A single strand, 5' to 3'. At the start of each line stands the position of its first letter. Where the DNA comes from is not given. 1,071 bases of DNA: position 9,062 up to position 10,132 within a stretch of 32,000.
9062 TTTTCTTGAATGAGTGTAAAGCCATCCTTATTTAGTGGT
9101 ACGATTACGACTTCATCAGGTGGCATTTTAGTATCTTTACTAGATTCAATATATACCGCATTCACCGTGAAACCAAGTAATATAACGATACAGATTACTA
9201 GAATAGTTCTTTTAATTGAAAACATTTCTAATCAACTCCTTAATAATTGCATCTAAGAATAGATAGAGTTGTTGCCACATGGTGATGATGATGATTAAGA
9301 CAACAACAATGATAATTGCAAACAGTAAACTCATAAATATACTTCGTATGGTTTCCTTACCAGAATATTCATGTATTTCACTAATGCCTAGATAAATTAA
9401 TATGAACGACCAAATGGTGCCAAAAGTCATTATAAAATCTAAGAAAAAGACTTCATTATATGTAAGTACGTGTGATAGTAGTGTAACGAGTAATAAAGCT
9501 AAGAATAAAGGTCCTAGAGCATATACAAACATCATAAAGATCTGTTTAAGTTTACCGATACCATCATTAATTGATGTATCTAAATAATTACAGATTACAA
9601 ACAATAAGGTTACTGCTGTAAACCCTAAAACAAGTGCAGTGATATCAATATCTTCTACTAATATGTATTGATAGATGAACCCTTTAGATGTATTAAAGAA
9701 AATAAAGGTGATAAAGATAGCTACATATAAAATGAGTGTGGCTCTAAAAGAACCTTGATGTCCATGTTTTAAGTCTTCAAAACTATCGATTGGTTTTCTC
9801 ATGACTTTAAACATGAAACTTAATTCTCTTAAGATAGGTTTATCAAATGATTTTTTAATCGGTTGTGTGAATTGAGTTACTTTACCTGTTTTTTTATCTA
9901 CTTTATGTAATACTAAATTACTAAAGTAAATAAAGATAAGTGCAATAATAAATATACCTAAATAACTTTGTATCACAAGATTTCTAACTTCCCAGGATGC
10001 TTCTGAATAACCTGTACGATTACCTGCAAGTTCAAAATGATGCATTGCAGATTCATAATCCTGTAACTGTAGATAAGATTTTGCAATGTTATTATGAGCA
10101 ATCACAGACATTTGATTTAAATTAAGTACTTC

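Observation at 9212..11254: Extracellular NHL propeller + TPR fused to a Yip1-type polytopic membrane domain, embedded between ABC permease pairs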

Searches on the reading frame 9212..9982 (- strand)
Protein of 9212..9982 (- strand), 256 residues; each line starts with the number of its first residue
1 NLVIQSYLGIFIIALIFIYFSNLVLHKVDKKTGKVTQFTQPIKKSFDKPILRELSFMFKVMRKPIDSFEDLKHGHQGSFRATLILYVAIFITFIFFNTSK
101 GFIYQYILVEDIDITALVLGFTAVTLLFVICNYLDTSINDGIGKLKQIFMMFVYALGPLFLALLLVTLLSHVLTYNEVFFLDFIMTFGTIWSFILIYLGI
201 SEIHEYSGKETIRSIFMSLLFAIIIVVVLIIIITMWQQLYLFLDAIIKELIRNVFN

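Call 29: search_protein_representatives(protein=window:9212-9982:-)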
Query: 256 residues. Proteins with E-value up to 0.001 (for the whole library): 1267; up to 1e-10: 767; up to 1e-30: 30. The best 150 are listed.
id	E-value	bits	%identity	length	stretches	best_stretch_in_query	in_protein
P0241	2.6e-58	214.2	47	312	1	2-256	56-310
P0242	2.1e-55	204.7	43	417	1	1-255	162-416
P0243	7.6e-55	202.9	42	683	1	1-256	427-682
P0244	2.6e-53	197.9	44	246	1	14-254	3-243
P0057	3.6e-48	181.0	40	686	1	3-254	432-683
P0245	3.0e-46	174.7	39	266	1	1-256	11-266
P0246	3.7e-46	174.5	40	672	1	10-254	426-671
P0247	4.6e-46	174.1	38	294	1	4-253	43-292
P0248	9.5e-46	173.1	40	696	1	7-254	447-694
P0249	2.7e-44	168.3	44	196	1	62-255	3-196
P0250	3.9e-44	167.8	38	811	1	2-256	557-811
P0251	1.5e-43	165.9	38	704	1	1-255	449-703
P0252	6.3e-43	163.9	40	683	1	5-254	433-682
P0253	7.8e-43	163.6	36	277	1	1-254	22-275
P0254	1.6e-42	162.5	38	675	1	1-254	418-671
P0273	8.9e-29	117.5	28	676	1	16-250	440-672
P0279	2.1e-26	109.8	28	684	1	11-251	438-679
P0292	2.0e-24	103.3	28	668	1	1-251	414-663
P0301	1.3e-23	100.6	28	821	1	11-250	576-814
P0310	1.2e-22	97.4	28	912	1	3-251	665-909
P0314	3.8e-22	95.8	27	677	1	1-253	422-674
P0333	2.3e-21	93.3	28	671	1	1-250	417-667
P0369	1.0e-19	87.9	25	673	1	10-251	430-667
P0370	1.1e-19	87.7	26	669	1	3-250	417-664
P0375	1.5e-19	87.3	32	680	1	58-252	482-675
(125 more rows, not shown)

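Call 30: search_protein_families(library=pfam, proteins=[P0273, P0279, P0292, P0301, P0310, P0314, P0333, P0369, P0370, P0250], max_evalue=0.001)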
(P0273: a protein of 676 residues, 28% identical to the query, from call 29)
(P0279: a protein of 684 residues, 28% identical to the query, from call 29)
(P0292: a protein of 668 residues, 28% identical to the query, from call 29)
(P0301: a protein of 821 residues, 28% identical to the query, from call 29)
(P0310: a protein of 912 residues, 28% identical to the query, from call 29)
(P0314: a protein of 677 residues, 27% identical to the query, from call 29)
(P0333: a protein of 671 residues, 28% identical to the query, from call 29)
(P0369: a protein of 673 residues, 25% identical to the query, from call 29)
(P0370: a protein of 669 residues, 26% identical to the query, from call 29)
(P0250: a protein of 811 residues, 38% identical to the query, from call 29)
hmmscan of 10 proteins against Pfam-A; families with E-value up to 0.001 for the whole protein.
P0273 (676 aa): 3 families
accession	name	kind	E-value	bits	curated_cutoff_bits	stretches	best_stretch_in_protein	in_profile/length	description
PF01436.27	NHL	-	8.7e-13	48.1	20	0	63-91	1-28/28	NHL repeat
PF04893.22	Yip1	-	4.6e-08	33.6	28.6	1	481-649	2-170/173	Yip1 domain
PF07719.23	TPR_2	-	0.001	19.5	27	0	385-408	4-27/34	Tetratricopeptide repeat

P0279 (684 aa): 7 families
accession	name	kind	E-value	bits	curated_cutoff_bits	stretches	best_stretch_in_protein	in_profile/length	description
PF04893.22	Yip1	-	2.2e-09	37.9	28.6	1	487-656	2-171/173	Yip1 domain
PF13432.12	TPR_16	-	1e-08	35.9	32.7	1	361-418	4-61/65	Tetratricopeptide repeat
PF07719.23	TPR_2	-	1.5e-07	31.4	27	0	361-384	8-31/34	Tetratricopeptide repeat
PF01436.27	NHL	-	2.9e-07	30.6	20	0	111-135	3-28/28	NHL repeat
PF00515.34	TPR_1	-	1.3e-05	25.2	27.8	0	390-411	3-24/34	Tetratricopeptide repeat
PF13414.12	TPR_11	-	5.1e-05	23.3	26.8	1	364-401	4-41/42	TPR repeat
PF13424.12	TPR_12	-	0.00049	20.7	30.1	0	355-416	4-73/77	Tetratricopeptide repeat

P0292 (668 aa): 3 families
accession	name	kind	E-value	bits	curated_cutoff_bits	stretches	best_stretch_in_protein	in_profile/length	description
PF01436.27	NHL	-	2e-09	37.4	20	0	55-80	1-25/28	NHL repeat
PF04893.22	Yip1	-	0.00026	21.4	28.6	1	473-641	3-172/173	Yip1 domain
PF17170.10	DUF5128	-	0.00036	20.3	22.9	0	99-132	44-77/321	6-bladed beta-propeller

P0301 (821 aa): 1 family
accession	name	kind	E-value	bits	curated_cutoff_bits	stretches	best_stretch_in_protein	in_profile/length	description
PF04893.22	Yip1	-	2.4e-12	47.5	28.6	1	623-793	2-172/173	Yip1 domain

P0310 (912 aa): 3 families
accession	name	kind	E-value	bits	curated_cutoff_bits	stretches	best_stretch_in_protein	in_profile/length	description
PF04893.22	Yip1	-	5.5e-16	59.4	28.6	1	716-885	2-171/173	Yip1 domain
PF01436.27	NHL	-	1.4e-15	56.9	20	1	309-336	1-28/28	NHL repeat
PF17170.10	DUF5128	-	0.00031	20.5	22.9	0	318-348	51-81/321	6-bladed beta-propeller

P0314 (677 aa): 8 families
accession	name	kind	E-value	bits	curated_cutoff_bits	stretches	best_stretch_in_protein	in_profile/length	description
PF04893.22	Yip1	-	5.7e-12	46.3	28.6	1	481-649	3-171/173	Yip1 domain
PF01436.27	NHL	-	1.1e-11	44.6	20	1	315-342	1-28/28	NHL repeat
PF07719.23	TPR_2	-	4.1e-08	33.2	27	1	384-407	4-27/34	Tetratricopeptide repeat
PF06739.17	SBBP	-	2.9e-06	27.6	20.5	0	317-342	14-37/38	Beta-propeller repeat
PF00515.34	TPR_1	-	7.9e-06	25.9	27.8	1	387-408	7-28/34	Tetratricopeptide repeat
PF13432.12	TPR_16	-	1.1e-05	26.2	32.7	1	352-411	2-61/65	Tetratricopeptide repeat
PF13424.12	TPR_12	-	0.00014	22.4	30.1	0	383-409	5-31/77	Tetratricopeptide repeat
PF13414.12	TPR_11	-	0.00066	19.8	26.8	0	354-395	1-42/42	TPR repeat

P0333 (671 aa): 3 families
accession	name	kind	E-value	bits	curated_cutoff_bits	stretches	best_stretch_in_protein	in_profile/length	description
PF01436.27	NHL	-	1.7e-14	53.5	20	0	100-126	2-28/28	NHL repeat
PF04893.22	Yip1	-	8e-10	39.3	28.6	1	476-645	3-171/173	Yip1 domain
PF07719.23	TPR_2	-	0.00061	20.2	27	0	378-402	3-27/34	Tetratricopeptide repeat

P0369 (673 aa): 8 families
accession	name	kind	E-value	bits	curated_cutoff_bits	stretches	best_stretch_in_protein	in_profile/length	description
PF01436.27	NHL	-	4e-14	52.3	20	0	95-121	1-27/28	NHL repeat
PF13432.12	TPR_16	-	6.5e-08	33.3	32.7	1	349-403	3-57/65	Tetratricopeptide repeat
PF07719.23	TPR_2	-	1.4e-07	31.5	27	0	379-401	3-25/34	Tetratricopeptide repeat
PF08450.18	SGL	-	3.3e-07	30.6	26.3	1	62-135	145-223/246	SMP-30/Gluconolactonase/LRE-like region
PF00515.34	TPR_1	-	1.4e-06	28.3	27.8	0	379-401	3-25/34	Tetratricopeptide repeat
PF04893.22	Yip1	-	2.3e-06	28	28.6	1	486-645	13-172/173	Yip1 domain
PF14517.12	Tachylectin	-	0.00025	21.3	29.8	0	216-301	82-168/230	Tachylectin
PF12895.13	ANAPC3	-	0.00034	21.3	27.2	1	348-400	28-79/82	Anaphase-promoting complex, cyclosome, subunit 3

P0370 (669 aa): 6 families
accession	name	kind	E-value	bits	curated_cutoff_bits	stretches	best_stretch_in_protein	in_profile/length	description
PF01436.27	NHL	-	1.9e-15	56.4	20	1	311-335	4-28/28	NHL repeat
PF04893.22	Yip1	-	7.1e-12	46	28.6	1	474-643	3-172/173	Yip1 domain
PF20067.5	SSL_N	-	4.2e-06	27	18.9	0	48-73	14-39/46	Strictosidine synthase-like, N-terminal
PF08450.18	SGL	-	7.5e-06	26.2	26.3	0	97-142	184-233/246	SMP-30/Gluconolactonase/LRE-like region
PF07719.23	TPR_2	-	8.3e-06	26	27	0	376-398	3-25/34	Tetratricopeptide repeat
PF13432.12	TPR_16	-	5.3e-05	24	32.7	1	349-399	6-56/65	Tetratricopeptide repeat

P0250 (811 aa): 5 families
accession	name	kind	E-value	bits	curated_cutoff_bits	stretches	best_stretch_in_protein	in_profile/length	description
PF01436.27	NHL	-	6.7e-12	45.2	20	1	80-107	1-28/28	NHL repeat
PF04893.22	Yip1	-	6e-09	36.4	28.6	1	615-784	3-172/173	Yip1 domain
PF07719.23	TPR_2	-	5.4e-06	26.6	27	0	486-511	6-31/34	Tetratricopeptide repeat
PF13414.12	TPR_11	-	1.6e-05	24.9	26.8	1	491-523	4-36/42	TPR repeat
PF13432.12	TPR_16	-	0.00036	21.3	32.7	1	487-534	3-50/65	Tetratricopeptide repeat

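Call 46: find_homologous_proteins(query=P0375)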
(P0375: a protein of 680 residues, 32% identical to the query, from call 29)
Query P0375 (680 aa): 97 proteins with E <= 0.001 among 8000 candidates.
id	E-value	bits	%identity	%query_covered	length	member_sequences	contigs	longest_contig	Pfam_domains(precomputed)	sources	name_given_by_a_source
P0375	0.0e+0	1523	100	100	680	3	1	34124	PF04893.23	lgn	-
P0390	0.0e+0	1374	88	100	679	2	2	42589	PF04893.23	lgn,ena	-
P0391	0.0e+0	1231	79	100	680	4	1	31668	PF04893.23,PF01436.28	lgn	-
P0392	0.0e+0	1199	77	100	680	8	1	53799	PF04893.23,PF01436.28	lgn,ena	-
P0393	2.1e-246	837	55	99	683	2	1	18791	PF04893.23,PF01436.28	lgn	-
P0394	5.1e-246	836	56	100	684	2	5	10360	PF04893.23,PF01436.28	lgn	-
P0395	2.9e-244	830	53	100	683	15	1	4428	PF04893.23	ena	-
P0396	5.8e-243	826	54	100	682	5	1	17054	PF04893.23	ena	-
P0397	6.8e-233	793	79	66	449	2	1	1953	PF04893.23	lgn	-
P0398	5.5e-211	720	49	100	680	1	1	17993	PF04893.23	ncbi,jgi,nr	ncbi:MAG: YIP1 family protein [Oscillospiraceae bacterium]|jgi:hypothetical protein|nr:YIP1 family p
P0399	1.3e-204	699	51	98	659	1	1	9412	PF04893.23,PF17170.11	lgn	-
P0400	2.7e-199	682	47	100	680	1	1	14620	PF04893.23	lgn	-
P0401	1.0e-184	634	46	100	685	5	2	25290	PF04893.23,PF01436.28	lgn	-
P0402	8.5e-183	627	46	100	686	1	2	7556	PF04893.23,PF01436.28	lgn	-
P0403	2.2e-181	623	46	99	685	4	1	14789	PF04893.23,PF01436.28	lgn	-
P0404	1.5e-178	613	46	99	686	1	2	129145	PF04893.23,PF01436.28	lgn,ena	-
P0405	3.4e-178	612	44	99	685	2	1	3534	PF04893.23,PF01436.28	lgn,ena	-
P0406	3.0e-177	609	44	99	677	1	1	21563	PF04893.23,PF01436.28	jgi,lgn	jgi:tetratricopeptide (TPR) repeat protein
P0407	6.2e-174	598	45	99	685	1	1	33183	PF04893.23,PF01436.28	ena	-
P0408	4.7e-165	569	44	97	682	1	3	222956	PF25063.1,PF04893.23,PF01436.28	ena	-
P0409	1.2e-162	561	43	99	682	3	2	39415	PF04893.23,PF01436.28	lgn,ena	-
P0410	2.0e-155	537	41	96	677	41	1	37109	PF04893.23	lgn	-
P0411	5.5e-154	532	40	99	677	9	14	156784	PF04893.23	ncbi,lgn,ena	-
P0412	4.7e-153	529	49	77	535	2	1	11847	PF04893.23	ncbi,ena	-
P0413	4.3e-127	443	35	99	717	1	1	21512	PF04893.23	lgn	-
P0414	5.3e-121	423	33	100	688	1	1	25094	PF04893.23,PF01436.28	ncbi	-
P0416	1.9e-95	339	30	99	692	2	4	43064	PF04893.23,PF13432.13,PF01436.28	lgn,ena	-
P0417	7.5e-87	310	29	99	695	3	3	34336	PF04893.23,PF01436.28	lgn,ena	-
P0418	4.9e-86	308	31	92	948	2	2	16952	PF04893.23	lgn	-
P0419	2.7e-84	302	29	99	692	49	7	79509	PF04893.23,PF01436.28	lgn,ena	-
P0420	2.1e-82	296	29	99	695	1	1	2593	PF04893.23,PF01436.28,PF08450.19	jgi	-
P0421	7.0e-82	294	29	96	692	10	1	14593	PF04893.23,PF01436.28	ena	-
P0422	3.4e-81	292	29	98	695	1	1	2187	PF04893.23,PF01436.28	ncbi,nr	ncbi:MAG: YIP1 family protein, partial [Clostridia bacterium]|nr:YIP1 family protein [Clostridia bac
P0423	1.9e-78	283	28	99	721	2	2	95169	PF04893.23,PF01436.28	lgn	-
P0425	1.7e-76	276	28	96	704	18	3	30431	PF04893.23,PF01436.28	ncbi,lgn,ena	-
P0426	1.8e-76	276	29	95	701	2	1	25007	PF04893.23,PF01436.28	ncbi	-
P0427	4.3e-75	271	28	97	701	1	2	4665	PF04893.23,PF01436.28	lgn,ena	-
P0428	1.0e-74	270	28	97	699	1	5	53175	PF04893.23,PF01436.28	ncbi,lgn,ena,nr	ncbi:MAG: DUF1282 family protein [Clostridia bacterium]|nr:DUF1282 family protein [Clostridia bacter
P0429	1.6e-74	270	27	99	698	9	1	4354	PF04893.23,PF01436.28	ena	-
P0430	2.2e-72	263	27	99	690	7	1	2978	PF04893.23,PF01436.28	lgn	-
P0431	3.4e-72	262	28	93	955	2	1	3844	PF04893.23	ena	-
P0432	4.2e-68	248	26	98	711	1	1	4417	PF04893.23,PF13414.13,PF13432.13,PF01436.28,PF07719.24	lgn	-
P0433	7.4e-68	248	28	99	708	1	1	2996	PF04893.23,PF01436.28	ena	-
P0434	7.4e-67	244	26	98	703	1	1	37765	PF04893.23,PF01436.28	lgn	-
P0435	2.2e-66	243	27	99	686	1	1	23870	PF04893.23,PF13414.13,PF00515.35,PF13432.13,PF01436.28,PF07719.24,PF08450.19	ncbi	-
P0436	5.0e-66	242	29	90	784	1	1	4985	PF04893.23,PF01436.28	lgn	-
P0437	2.3e-65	239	27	99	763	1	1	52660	PF04893.23,PF01436.28,PF06739.18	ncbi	-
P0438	4.5e-65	238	26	96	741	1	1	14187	PF04893.23,PF01436.28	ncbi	ncbi:MAG: YIP1 family protein [Halanaerobiales bacterium]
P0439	6.1e-65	238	27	99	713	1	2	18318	PF04893.23,PF01436.28,PF06739.18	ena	-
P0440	1.7e-64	236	27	96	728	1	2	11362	PF04893.23,PF01436.28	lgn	-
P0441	3.4e-64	235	27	99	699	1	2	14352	PF04893.23,PF01436.28,PF25021.2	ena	-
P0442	8.6e-64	234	28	99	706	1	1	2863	PF04893.23,PF17170.11,PF01436.28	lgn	-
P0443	8.7e-63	231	27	99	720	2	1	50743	PF04893.23,PF01436.28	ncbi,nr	ncbi:MAG: YIP1 family protein [Clostridia bacterium]|nr:YIP1 family protein [Clostridia bacterium]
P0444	3.2e-62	229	26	99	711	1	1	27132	PF04893.23,PF01436.28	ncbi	-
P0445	3.4e-62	229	27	90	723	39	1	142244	PF04893.23,PF01436.28,PF06739.18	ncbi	-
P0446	6.2e-62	228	28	97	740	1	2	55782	PF04893.23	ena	-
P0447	4.1e-61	225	26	99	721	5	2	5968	PF04893.23,PF01436.28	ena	-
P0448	1.3e-60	224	28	99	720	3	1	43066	PF04893.23,PF01436.28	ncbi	-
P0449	1.5e-60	223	27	97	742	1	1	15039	PF04893.23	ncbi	-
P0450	1.7e-60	223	27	96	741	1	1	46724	PF04893.23,PF01436.28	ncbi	ncbi:MAG: YIP1 family protein [Halanaerobiales bacterium]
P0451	3.4e-60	222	28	90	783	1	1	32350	PF04893.23,PF01436.28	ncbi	-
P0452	4.8e-60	222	26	99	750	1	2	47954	PF04893.23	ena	-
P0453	5.7e-60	222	27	99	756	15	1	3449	PF04893.23,PF01436.28,PF06739.18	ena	-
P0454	9.7e-60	221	28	90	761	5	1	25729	PF04893.23,PF00515.35,PF13432.13,PF01436.28,PF07719.24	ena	-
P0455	3.1e-59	219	27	97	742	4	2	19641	PF04893.23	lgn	-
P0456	5.1e-59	218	25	100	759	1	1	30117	PF04893.23,PF01436.28,PF25021.2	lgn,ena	-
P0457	7.1e-59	218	28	99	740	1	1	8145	PF04893.23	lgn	-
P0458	1.2e-58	217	28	99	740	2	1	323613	PF04893.23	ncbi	-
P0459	2.3e-58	216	27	97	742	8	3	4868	PF04893.23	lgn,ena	-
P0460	3.8e-58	215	26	99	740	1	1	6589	PF04893.23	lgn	-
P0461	8.3e-58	214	27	99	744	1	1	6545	PF04893.23,PF01436.28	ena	-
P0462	1.1e-57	214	27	99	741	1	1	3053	PF04893.23,PF13432.13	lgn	-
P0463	4.1e-54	202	26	99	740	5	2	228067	PF04893.23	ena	-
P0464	1.1e-53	201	27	83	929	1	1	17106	PF14559.13,PF04893.23,PF13432.13,PF01436.28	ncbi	-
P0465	3.1e-53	199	28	88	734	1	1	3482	PF04893.23,PF01436.28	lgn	-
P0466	1.6e-52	197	24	99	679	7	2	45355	PF04893.23,PF01436.28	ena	-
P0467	3.8e-52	196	27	83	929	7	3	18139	PF14559.13,PF04893.23,PF01436.28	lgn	-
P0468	4.5e-51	192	25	90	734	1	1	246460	PF14559.13,PF04893.23,PF01436.28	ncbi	-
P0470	7.4e-51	191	26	99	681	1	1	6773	PF04893.23,PF01436.28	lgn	-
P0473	6.8e-48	182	25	89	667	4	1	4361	PF04893.23,PF01436.28,PF07719.24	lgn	-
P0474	9.5e-48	181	32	56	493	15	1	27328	PF13414.13,PF01436.28,PF07719.24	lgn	-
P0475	3.2e-47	179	25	99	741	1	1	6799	PF04893.23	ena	-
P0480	2.9e-41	160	25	99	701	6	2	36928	PF04893.23,PF01436.28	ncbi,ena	-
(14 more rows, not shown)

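Call 49: find_encoding_contigs(protein=P0375, flank=10000, max_places=1)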
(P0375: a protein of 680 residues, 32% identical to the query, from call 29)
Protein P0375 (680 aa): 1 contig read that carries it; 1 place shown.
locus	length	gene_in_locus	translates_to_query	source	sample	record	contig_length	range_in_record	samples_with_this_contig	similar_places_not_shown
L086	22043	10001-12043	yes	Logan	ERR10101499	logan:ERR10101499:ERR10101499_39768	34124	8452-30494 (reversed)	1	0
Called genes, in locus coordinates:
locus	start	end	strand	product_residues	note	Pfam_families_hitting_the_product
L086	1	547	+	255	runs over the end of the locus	PF01182:Glucosamine_iso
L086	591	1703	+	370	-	PF01408:GFO_IDH_MocA, PF02894:GFO_IDH_MocA_C, PF22725:GFO_IDH_MocA_C3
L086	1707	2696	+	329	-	PF01408:GFO_IDH_MocA, PF02894:GFO_IDH_MocA_C (weak), PF22725:GFO_IDH_MocA_C3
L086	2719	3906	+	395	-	PF01979:Amidohydro_1, PF07969:Amidohydro_3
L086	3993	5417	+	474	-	PF01547:SBP_bac_1, PF13416:SBP_bac_8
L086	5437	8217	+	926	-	PF01547:SBP_bac_1, PF13416:SBP_bac_8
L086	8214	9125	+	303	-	PF00528:BPD_transp_1 (faint)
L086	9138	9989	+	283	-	PF00528:BPD_transp_1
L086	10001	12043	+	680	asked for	PF04893:Yip1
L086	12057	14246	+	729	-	PF18952:DUF5696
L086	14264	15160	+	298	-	PF00528:BPD_transp_1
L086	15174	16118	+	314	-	PF00528:BPD_transp_1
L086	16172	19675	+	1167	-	-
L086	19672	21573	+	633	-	PF00150:Cellulase (weak)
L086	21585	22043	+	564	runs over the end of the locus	PF26410:GH5_mannosidase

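Call 50: find_encoding_contigs(protein=P0458, flank=10000, max_places=1)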
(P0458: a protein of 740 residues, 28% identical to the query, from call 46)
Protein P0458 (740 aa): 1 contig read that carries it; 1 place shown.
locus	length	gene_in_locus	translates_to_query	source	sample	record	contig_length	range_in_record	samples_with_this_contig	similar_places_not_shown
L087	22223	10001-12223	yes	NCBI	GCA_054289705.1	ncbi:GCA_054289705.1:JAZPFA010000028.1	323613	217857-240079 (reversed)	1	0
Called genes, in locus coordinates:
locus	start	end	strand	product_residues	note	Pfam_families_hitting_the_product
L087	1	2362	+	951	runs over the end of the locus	PF00005:ABC_tran (faint), PF02463:SMC_N (faint), PF03193:RsgA_GTPase (faint), PF13175:AAA_15 (faint), PF13555:AAA_29 (faint), PF20703:nSTAND1 (faint), PF17760:UvrA_inter, PF17755:UvrA_DNA-bind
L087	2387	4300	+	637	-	PF00005:ABC_tran, PF02463:SMC_N (faint), PF13304:AAA_21 (faint), PF12848:ABC_tran_Xtn, PF00005:ABC_tran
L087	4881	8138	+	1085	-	-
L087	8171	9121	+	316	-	PF00528:BPD_transp_1 (weak)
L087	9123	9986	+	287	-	PF00528:BPD_transp_1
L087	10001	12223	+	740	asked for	PF04893:Yip1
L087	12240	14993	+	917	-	PF18952:DUF5696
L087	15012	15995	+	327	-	PF00528:BPD_transp_1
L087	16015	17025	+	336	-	PF00528:BPD_transp_1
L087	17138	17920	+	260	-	PF00551:Formyl_trans_N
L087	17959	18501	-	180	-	PF00210:Ferritin (faint), PF02915:Rubrerythrin, PF21349:RUBY_RBDX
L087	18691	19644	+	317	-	PF06574:FAD_syn, PF01687:Flavokinase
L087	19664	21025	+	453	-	PF00768:Peptidase_S11, PF02113:Peptidase_S13 (weak), PF13354:Beta-lactamase2, PF07943:PBP5_C (faint)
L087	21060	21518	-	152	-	-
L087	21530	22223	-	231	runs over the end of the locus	PF27840:ScmC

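Call 52: find_encoding_contigs(protein=P0474, flank=10000, max_places=1)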
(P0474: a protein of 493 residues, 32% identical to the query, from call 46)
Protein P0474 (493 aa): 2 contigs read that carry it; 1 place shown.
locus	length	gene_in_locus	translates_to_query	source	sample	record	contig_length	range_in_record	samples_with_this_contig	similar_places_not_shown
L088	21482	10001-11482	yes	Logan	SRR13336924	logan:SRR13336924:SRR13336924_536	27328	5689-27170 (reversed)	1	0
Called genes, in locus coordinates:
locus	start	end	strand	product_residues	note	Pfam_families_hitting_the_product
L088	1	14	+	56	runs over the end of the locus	?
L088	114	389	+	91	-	-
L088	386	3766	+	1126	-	-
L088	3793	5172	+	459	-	PF01547:SBP_bac_1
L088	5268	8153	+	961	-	PF01547:SBP_bac_1, PF13416:SBP_bac_8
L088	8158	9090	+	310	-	PF00528:BPD_transp_1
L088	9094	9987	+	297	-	PF00528:BPD_transp_1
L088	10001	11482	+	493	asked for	PF01436:NHL (weak), PF07719:TPR_2 (faint), PF13414:TPR_11 (weak)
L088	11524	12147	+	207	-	PF04893:Yip1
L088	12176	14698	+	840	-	PF18952:DUF5696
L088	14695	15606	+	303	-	PF00528:BPD_transp_1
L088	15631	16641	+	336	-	PF00528:BPD_transp_1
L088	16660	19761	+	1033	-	-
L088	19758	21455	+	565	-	PF00890:FAD_binding_2 (weak), PF01134:GIDA (weak), PF01266:DAO (weak), PF07992:Pyr_redox_2 (faint), PF12831:FAD_oxidored, PF13450:NAD_binding_8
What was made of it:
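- On YknW-type ABC accessory protein: Only the split variant in L088 has a stand-alone 207-aa Yip1 protein (call 52).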

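Call 53: find_encoding_contigs(protein=P0468, flank=10000, max_places=1)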
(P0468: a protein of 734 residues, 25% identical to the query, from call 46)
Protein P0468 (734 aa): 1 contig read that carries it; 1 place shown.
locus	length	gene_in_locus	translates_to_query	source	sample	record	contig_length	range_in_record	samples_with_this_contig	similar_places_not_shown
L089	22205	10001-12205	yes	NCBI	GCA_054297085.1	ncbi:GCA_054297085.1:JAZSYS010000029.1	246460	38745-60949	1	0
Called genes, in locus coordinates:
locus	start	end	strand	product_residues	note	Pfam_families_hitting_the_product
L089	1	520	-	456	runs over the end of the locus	-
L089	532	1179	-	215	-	-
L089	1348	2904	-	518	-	PF13541:ChlI, PF00493:MCM (faint), PF01078:Mg_chelatase, PF00158:Sigma54_activat (faint), PF07728:AAA_5, PF13335:Mg_chelatase_C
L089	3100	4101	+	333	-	-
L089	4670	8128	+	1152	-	-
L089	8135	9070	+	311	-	PF00528:BPD_transp_1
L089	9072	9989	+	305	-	PF00528:BPD_transp_1 (weak)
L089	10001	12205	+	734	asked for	PF01436:NHL (faint), PF14559:TPR_19 (faint), PF04893:Yip1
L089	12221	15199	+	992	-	PF18952:DUF5696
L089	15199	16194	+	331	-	-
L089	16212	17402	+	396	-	PF00528:BPD_transp_1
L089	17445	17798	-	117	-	PF03862:SpoVAC_SpoVAEB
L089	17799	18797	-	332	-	PF07451:SpoVAD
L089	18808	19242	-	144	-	PF03862:SpoVAC_SpoVAEB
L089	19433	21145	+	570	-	PF00501:AMP-binding, PF23562:AMP-binding_C_3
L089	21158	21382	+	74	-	PF00550:PP-binding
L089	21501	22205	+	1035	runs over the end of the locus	PF00754:F5_F8_type_C (faint), PF16147:DUF4855, PF17892:Cadherin_5 (weak), PF17963:Big_9 (weak)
